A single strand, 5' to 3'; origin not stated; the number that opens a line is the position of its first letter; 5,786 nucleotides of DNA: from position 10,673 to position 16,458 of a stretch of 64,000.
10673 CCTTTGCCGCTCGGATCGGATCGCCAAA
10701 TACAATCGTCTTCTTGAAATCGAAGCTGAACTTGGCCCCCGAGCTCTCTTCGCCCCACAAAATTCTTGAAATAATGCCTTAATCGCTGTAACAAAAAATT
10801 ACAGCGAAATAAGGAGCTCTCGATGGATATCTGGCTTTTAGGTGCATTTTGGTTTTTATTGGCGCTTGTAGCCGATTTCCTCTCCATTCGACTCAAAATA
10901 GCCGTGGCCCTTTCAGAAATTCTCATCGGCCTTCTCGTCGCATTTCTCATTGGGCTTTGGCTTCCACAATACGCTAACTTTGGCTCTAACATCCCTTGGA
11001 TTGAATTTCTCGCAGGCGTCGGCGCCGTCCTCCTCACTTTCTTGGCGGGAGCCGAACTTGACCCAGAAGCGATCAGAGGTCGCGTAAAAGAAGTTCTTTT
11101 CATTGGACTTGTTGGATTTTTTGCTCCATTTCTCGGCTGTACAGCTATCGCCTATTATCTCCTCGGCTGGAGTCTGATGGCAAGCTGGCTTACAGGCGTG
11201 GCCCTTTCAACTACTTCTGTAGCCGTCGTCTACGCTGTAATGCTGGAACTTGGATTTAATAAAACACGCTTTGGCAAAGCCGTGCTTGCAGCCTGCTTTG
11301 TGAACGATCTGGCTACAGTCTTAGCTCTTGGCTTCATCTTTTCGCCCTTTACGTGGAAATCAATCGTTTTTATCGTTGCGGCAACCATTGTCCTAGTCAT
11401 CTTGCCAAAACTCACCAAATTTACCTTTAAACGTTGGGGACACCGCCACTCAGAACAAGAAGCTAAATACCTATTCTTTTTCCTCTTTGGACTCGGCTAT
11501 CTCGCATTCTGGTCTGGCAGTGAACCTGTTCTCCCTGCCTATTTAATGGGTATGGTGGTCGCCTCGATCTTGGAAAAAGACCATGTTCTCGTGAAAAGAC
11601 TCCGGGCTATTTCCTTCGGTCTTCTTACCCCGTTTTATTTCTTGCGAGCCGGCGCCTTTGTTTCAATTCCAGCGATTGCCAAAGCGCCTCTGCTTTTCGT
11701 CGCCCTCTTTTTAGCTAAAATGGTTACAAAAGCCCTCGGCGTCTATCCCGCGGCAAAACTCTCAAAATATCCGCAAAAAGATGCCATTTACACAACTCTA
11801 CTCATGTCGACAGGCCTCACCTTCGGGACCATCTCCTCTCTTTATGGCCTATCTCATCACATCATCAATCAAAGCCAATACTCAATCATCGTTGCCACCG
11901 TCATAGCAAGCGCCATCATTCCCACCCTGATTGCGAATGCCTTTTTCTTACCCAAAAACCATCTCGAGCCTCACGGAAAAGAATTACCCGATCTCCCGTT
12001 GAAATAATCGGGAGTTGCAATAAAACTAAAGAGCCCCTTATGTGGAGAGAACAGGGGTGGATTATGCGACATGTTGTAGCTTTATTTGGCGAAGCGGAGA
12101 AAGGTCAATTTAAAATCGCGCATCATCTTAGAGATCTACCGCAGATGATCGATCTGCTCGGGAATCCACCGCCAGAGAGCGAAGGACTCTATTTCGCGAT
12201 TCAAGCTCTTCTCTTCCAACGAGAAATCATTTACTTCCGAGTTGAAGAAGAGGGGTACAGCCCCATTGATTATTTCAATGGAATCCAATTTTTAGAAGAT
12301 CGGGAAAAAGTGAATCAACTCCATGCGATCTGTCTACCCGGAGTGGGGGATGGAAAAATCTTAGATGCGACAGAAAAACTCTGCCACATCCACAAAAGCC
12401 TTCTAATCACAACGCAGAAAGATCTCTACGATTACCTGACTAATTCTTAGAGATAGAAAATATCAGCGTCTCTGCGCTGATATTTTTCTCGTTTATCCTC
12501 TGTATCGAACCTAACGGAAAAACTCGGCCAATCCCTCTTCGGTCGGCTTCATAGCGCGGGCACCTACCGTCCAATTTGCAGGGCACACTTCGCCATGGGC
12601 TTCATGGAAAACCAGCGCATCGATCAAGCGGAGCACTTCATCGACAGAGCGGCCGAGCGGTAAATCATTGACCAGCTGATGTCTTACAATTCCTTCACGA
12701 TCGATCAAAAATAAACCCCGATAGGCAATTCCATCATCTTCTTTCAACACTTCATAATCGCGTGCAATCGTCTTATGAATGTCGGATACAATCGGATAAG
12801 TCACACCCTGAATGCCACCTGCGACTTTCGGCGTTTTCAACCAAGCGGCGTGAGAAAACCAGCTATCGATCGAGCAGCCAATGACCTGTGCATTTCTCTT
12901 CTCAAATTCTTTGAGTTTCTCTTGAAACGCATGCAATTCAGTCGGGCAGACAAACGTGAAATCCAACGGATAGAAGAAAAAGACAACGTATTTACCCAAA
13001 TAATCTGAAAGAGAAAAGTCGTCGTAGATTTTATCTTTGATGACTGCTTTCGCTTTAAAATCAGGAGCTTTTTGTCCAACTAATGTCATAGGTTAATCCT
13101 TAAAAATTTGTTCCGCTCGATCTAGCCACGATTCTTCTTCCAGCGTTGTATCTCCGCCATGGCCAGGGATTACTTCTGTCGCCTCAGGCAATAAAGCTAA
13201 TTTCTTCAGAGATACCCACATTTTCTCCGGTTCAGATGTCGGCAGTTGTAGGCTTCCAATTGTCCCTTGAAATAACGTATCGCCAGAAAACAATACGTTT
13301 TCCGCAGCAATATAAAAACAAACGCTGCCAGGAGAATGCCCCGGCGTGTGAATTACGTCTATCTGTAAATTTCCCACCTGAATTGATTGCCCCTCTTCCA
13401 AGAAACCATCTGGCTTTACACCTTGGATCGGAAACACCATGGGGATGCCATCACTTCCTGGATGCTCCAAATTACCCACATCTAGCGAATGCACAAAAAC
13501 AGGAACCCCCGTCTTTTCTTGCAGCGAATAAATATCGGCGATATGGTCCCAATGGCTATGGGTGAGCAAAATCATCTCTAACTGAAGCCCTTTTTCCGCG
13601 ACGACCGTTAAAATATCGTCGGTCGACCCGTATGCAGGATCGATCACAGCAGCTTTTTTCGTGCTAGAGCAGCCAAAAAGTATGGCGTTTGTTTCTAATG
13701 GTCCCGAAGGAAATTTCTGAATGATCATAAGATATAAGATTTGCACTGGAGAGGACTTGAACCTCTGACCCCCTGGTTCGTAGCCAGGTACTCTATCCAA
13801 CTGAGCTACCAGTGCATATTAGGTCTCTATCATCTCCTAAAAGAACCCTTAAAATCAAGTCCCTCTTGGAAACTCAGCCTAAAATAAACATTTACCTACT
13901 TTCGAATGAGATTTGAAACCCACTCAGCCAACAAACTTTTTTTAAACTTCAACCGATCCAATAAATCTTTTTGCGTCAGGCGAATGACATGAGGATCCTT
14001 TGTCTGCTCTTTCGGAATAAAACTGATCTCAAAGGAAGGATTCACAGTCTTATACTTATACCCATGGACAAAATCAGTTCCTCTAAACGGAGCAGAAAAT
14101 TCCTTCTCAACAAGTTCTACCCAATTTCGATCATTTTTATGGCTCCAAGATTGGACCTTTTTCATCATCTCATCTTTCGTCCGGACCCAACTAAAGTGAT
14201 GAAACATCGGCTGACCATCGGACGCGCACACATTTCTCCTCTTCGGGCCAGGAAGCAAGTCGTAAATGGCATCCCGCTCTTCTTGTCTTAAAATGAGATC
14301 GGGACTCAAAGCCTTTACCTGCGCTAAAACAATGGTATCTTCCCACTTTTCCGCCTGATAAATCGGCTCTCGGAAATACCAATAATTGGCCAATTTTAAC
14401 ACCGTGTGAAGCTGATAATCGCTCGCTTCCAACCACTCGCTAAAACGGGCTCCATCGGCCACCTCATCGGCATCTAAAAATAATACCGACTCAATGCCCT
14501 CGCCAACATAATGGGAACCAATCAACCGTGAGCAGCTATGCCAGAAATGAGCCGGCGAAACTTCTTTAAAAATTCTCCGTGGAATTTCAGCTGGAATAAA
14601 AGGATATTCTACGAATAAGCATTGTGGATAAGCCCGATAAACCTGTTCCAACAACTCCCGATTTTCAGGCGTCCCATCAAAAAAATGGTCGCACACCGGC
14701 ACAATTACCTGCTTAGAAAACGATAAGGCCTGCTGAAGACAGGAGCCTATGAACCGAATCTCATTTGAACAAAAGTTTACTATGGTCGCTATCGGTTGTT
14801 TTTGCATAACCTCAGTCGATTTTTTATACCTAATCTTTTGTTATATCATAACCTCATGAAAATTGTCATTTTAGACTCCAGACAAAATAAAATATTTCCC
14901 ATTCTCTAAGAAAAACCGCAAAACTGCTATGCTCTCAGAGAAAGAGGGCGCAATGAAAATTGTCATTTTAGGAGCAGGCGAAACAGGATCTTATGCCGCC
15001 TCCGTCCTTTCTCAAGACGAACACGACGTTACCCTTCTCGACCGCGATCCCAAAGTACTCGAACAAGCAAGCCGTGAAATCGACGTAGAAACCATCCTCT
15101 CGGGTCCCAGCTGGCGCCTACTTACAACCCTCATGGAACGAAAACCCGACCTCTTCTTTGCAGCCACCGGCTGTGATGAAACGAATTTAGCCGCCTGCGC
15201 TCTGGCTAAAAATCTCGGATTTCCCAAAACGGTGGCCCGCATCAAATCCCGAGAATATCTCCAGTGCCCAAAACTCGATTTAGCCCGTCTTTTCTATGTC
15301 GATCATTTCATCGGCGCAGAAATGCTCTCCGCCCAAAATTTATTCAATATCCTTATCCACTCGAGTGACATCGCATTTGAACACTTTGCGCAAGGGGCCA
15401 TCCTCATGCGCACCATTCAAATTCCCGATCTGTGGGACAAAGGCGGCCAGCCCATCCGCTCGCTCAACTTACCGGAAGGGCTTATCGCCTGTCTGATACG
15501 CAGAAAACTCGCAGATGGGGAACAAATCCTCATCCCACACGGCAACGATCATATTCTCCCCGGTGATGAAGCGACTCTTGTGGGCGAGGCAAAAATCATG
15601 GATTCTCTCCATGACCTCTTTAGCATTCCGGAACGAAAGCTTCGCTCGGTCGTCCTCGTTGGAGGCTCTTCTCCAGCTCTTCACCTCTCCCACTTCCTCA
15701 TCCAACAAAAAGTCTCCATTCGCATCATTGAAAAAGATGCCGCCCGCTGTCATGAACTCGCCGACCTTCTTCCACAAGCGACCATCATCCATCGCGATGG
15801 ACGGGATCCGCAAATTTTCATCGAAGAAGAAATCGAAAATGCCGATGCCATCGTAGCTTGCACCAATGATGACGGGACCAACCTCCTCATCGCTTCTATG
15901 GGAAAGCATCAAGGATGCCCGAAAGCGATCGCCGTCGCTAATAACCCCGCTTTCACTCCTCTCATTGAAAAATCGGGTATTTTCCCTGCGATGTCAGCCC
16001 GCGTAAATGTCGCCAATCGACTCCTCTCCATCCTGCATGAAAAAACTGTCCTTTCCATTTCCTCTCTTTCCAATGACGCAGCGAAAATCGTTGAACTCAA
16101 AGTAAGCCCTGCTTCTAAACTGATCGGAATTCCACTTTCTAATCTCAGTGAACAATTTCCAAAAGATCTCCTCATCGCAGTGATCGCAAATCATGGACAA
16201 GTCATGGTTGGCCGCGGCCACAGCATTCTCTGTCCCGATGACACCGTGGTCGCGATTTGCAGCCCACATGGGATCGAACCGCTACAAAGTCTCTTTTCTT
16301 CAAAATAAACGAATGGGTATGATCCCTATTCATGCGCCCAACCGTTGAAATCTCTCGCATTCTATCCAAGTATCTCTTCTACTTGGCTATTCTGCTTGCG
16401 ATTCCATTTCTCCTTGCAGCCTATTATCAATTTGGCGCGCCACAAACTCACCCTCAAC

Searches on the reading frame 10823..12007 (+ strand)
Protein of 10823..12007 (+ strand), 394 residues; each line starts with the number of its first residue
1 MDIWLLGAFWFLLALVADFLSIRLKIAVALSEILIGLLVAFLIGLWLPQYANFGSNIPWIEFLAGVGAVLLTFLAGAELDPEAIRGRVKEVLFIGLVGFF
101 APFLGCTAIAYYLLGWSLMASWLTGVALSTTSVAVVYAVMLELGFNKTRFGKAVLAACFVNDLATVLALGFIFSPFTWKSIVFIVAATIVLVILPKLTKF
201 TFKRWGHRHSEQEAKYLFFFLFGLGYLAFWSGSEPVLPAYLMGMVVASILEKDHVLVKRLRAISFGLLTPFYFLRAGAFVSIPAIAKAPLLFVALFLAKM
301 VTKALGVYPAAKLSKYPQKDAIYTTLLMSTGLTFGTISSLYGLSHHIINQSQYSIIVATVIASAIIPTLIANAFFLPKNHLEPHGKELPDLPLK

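Call 16: search_protein_families(library=pfam, proteins=[window:10823-12007:+], max_evalue=0.00001)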
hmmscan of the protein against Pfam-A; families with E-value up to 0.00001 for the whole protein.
window:10823-12007:+ (394 aa): 1 family
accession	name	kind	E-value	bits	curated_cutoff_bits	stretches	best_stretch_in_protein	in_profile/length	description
PF00999.27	Na_H_Exchanger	-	1.1e-37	130.3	26.2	1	12-369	2-367/375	Sodium/hydrogen exchanger, transmembrane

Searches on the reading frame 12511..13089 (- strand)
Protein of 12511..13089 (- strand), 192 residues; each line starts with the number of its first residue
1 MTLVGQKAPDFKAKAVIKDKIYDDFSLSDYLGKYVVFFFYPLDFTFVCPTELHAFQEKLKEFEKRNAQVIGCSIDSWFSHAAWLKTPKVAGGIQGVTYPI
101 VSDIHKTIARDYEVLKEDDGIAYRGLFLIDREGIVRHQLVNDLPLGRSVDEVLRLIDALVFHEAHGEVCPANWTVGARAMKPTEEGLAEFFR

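Call 68: search_protein_families(library=pfam, proteins=[window:12511-13089:-], max_evalue=0.01)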
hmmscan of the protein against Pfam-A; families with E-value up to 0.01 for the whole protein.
window:12511-13089:- (192 aa): 3 families
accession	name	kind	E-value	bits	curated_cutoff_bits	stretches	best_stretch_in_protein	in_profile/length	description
PF00578.27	AhpC-TSA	-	7e-42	142.7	26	1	4-137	1-123/124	AhpC/TSA family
PF08534.16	Redoxin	-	5.3e-17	62.4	26.6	1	4-144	2-137/148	Redoxin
PF10417.14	1-cysPrx_C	-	4.6e-09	36.5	21.1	1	158-191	1-39/41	C-terminal domain of 1-Cys peroxiredoxin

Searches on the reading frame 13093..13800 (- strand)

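Call 68: search_protein_families(library=pfam, proteins=[window:13093-13800:-], max_evalue=0.01)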
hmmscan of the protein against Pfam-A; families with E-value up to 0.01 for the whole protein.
window:13093-13800:- (235 aa): 3 families
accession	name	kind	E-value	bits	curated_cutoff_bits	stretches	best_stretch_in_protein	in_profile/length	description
PF00753.33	Lactamase_B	-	8.5e-33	114.4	22.7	1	33-214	2-196/196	Metallo-beta-lactamase superfamily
PF12706.13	Lactamase_B_2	-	4.1e-08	33.5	27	1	73-176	30-144/200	Beta-lactamase superfamily domain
PF19583.5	ODP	-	3.3e-06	27.5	27.2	1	46-175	10-136/194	ODP family beta lactamase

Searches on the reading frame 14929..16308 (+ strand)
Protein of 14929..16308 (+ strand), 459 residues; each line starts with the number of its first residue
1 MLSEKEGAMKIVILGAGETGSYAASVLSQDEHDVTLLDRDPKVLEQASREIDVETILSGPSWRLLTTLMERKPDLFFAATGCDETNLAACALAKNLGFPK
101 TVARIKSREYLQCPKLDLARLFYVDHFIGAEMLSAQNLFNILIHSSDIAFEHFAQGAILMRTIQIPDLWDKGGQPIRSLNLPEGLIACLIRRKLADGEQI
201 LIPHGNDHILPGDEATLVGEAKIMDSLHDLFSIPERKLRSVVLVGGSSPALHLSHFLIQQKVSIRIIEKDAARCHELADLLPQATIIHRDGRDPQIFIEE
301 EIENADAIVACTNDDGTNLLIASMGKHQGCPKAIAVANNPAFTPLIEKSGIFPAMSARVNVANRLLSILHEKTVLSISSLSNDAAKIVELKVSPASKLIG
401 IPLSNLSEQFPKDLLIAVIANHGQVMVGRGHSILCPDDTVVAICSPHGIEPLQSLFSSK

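Call 16: search_protein_families(library=pfam, proteins=[window:14929-16308:+], max_evalue=0.00001)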
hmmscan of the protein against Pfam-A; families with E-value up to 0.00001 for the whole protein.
window:14929-16308:+ (459 aa): 4 families
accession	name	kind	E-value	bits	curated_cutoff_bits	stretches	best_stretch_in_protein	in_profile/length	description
PF02254.24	TrkA_N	-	3.4e-32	111.6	23.8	2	241-351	1-110/116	TrkA-N domain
PF02080.26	TrkA_C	-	1e-16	61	27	2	173-231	14-70/71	TrkA-C domain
PF13241.12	NAD_binding_7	-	2.7e-09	38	22.1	0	239-331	8-88/104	Putative NAD(P)-binding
PF01488.26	Shikimate_DH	-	5.1e-06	27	24.3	0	9-84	13-87/138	Shikimate / quinate 5-dehydrogenase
